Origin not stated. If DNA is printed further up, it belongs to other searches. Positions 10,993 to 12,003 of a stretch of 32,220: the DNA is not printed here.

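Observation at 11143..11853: Bacteriorhodopsin-like rhodopsin with Gly at the Asp96 donor position (DTG) in a high-GC actinobacterial housekeeping neighbourhood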

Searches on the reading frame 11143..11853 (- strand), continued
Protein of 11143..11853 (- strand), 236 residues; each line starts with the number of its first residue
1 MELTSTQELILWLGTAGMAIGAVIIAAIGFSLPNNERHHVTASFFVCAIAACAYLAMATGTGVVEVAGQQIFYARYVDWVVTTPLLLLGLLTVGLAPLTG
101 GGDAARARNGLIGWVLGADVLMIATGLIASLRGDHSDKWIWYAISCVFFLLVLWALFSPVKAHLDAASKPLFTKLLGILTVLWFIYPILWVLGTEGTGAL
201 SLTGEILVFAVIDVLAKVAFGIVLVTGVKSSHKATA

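Call 20: search_solved_structures(query=L001:5914-6624:+, max_evalue=1e-20, show_alignments=5)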
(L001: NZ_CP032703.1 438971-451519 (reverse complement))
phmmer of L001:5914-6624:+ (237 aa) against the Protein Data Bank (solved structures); distinct sequences matched with E-value up to 1e-20: 82 (the best 60 are shown).
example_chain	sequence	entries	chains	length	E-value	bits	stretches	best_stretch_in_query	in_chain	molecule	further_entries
8anq_B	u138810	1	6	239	2.4e-108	364.2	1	1-234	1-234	Bacteriorhodopsin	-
7w74_A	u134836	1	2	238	9.5e-73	247.8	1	2-223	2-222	Bacteriorhodopsin-like protein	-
8xx8_A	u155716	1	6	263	3e-33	118.5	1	9-222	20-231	Rhodopsin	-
3wqj_A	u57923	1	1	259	1.9e-32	115.9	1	8-217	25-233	Archaerhodopsin-2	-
1vgo_A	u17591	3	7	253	2.1e-32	115.8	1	8-217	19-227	Archaerhodopsin 2 | Archaerhodopsin-2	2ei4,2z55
6kfq_A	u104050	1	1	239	5.1e-30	108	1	8-217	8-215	Rhodopsin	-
7zng_A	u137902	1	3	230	5.1e-30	107.9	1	12-233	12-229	xenorhodopsin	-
2m3g_A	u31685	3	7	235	6.2e-30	107.7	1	31-229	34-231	Anabaena Sensory Rhodopsin | Bacteriorhodopsin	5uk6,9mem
7zmy_A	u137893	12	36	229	8.3e-30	107.3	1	12-229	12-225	xenorhodopsin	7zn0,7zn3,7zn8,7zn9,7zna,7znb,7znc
1xio_A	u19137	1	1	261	1.9e-29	106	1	31-235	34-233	ANABAENA SENSORY RHODOPSIN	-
1uaz_A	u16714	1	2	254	2.5e-29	105.7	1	10-217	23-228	archaerhodopsin-1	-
4tl3_A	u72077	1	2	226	4.3e-28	101.7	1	31-219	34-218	Anabaena sensory rhodopsin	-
6gux_A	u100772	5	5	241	3.5e-27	98.7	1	10-217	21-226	Archaerhodopsin-3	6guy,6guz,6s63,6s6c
7zy3_A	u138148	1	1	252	3.8e-27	98.6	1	10-217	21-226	Archaerhodopsin-3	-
6wp8_A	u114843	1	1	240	4.9e-27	98.2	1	8-222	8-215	Proton-pumping rhodopsin chloride pump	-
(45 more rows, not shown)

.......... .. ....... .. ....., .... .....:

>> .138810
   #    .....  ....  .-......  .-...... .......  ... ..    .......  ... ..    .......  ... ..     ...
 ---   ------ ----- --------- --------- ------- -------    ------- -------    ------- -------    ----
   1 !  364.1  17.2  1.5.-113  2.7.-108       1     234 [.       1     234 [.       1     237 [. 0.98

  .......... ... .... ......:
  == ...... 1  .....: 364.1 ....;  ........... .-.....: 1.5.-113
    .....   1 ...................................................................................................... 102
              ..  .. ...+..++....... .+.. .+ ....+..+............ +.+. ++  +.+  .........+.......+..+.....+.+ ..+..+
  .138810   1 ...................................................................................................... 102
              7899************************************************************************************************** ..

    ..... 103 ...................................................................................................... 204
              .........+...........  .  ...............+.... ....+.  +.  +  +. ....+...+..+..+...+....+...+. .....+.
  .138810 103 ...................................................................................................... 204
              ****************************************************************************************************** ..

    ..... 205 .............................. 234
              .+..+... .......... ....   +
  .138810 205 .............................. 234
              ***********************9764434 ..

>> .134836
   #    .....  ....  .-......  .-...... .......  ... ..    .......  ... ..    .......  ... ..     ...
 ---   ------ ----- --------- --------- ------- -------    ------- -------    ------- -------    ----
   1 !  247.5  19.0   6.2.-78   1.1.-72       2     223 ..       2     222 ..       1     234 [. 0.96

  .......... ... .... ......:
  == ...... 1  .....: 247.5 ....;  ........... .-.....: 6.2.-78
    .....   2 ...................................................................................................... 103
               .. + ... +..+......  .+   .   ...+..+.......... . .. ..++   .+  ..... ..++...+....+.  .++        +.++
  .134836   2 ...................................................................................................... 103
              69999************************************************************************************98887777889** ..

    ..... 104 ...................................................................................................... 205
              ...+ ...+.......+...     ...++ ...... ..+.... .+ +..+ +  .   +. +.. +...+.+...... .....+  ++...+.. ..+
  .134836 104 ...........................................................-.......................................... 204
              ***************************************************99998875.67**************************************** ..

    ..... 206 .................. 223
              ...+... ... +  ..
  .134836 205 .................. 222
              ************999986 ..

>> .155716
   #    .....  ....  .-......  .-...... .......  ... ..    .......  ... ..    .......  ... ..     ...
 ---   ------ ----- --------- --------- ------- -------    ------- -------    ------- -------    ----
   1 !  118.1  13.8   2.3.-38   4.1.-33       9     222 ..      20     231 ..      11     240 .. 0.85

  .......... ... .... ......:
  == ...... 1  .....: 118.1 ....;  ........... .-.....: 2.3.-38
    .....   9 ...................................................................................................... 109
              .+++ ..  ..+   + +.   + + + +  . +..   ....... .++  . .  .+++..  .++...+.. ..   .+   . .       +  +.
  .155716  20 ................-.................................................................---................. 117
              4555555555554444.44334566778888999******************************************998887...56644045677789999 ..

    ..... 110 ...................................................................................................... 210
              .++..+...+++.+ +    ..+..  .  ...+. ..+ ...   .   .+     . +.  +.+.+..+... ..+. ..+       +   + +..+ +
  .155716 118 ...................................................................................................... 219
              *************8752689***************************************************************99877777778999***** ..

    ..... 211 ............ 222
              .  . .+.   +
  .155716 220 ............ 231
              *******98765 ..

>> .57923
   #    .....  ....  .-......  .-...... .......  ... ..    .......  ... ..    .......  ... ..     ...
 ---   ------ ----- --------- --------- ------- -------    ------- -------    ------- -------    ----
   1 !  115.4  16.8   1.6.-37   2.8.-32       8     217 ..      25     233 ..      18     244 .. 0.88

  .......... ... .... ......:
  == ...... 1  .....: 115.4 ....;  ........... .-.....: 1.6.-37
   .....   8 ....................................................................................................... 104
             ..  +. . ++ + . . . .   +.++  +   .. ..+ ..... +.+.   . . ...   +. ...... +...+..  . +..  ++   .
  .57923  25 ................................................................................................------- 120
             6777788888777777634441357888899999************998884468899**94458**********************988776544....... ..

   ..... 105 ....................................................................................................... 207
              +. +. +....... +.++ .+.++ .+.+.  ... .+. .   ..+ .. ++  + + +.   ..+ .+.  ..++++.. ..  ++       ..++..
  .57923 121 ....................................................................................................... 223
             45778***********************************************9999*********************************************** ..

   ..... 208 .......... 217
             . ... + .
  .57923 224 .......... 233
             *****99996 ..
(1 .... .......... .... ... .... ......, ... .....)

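Call 23: get_annotated_region(hit=H6, flank=3000)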
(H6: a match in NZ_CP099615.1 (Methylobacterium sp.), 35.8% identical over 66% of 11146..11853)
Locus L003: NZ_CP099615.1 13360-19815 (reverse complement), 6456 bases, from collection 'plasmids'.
description: Methylobacterium sp. strain bacterial plasmid unnamed3, complete sequence
organism: Methylobacterium sp. (NCBI taxid 409)
taxonomy: Bacteria; Pseudomonadota; Alphaproteobacteria; Hyphomicrobiales; Methylobacteriaceae; Methylobacterium; Methylobacterium sp.
host: -; source: Arabidopsis thaliana,pure culture,leaf; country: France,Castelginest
typing (MOB-suite, as given by PLSDB): non-mobilizable
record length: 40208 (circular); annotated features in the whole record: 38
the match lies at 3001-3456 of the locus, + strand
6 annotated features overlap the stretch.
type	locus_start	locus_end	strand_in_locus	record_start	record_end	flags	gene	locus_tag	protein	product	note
CDS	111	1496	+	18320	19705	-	-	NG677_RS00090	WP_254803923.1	methyl-accepting chemotaxis protein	GO:0007165 - signal transduction [Evidence IEA]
CDS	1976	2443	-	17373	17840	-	-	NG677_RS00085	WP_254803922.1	hypothetical protein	-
CDS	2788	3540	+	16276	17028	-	-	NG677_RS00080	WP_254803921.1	bacteriorhodopsin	GO:0006811 - monoatomic ion transport [Evidence IEA]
CDS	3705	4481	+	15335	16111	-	-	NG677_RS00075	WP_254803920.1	Brp/Blh family beta-carotene 15,15'-dioxygenase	-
CDS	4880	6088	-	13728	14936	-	-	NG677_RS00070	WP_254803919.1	IS91 family transposase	-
CDS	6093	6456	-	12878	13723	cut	-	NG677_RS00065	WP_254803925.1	tyrosine-type recombinase/integrase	GO:0015074 - DNA integration [Evidence IEA]; GO:0006310 - DNA recombination [Evidence IEA]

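Call 24: get_annotated_region(hit=H8, flank=3000)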
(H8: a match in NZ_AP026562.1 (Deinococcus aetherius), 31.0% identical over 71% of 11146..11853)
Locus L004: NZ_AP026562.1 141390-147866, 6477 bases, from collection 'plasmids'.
description: Deinococcus aetherius strain ST0316 plasmid pDAETH-2, complete sequence
organism: Deinococcus aetherius (NCBI taxid 200252)
taxonomy: Bacteria; Deinococcota; Deinococci; Deinococcales; Deinococcaceae; Deinococcus; Deinococcus aetherius
host: -; source: -; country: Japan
typing (MOB-suite, as given by PLSDB): non-mobilizable
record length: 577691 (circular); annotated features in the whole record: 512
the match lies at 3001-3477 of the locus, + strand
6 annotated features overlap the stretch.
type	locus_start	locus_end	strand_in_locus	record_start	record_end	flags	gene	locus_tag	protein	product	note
CDS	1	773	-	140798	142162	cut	-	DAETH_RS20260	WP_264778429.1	cytochrome P450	-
CDS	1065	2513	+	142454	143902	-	-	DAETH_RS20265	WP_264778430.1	NAD-dependent succinate-semialdehyde dehydrogenase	-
CDS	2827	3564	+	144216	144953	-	-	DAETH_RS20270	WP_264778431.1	bacteriorhodopsin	GO:0006811 - monoatomic ion transport [Evidence IEA]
CDS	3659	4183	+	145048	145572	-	-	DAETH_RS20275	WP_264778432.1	hypothetical protein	-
CDS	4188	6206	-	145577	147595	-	-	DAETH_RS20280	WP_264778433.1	HD domain-containing phosphohydrolase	-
CDS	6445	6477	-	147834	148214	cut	-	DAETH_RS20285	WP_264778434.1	type II toxin-antitoxin system VapC family toxin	-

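Call 25: get_annotated_region(hit=H7, flank=3000)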
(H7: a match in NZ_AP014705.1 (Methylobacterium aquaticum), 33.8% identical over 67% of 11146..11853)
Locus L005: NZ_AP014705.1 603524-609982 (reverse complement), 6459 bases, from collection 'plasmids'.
description: Methylobacterium aquaticum strain MA-22A plasmid pMaq22A_1p, complete sequence
organism: Methylobacterium aquaticum (NCBI taxid 270351)
taxonomy: Bacteria; Pseudomonadota; Alphaproteobacteria; Hyphomicrobiales; Methylobacteriaceae; Methylobacterium; Methylobacterium aquaticum
host: -; source: -; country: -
typing (MOB-suite, as given by PLSDB): mobilizable; relaxase MOBP
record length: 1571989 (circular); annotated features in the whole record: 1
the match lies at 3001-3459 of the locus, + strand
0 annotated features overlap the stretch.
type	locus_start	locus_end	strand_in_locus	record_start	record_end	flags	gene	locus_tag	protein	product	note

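Call 30: search_protein_representatives(protein=window:11146-11853:-)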
Query: 236 residues. Proteins with E-value up to 0.001 (for the whole library): 1296; up to 1e-10: 487; up to 1e-30: 37. The best 150 are listed.
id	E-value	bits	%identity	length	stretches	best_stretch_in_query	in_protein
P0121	2.6e-68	246.5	56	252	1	3-229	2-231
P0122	8.2e-60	218.7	53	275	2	62-235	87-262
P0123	2.7e-52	194.1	52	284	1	2-196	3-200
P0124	7.3e-49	182.9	48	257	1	3-230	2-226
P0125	2.9e-46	174.4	47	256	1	7-230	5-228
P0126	2.5e-43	164.8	40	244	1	1-235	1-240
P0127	6.9e-43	163.3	45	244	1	11-230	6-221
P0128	5.9e-41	157.0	44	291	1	6-228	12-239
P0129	2.3e-40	155.1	41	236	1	12-234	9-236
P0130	3.8e-40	154.3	47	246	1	8-227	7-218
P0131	5.9e-40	153.7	42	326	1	8-229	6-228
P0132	8.8e-39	149.9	55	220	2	59-160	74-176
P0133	1.8e-38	148.9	41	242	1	5-226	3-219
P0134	4.2e-38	147.7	54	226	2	59-150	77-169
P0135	7.2e-38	146.9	44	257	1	8-230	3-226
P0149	1.4e-34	136.1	44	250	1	4-229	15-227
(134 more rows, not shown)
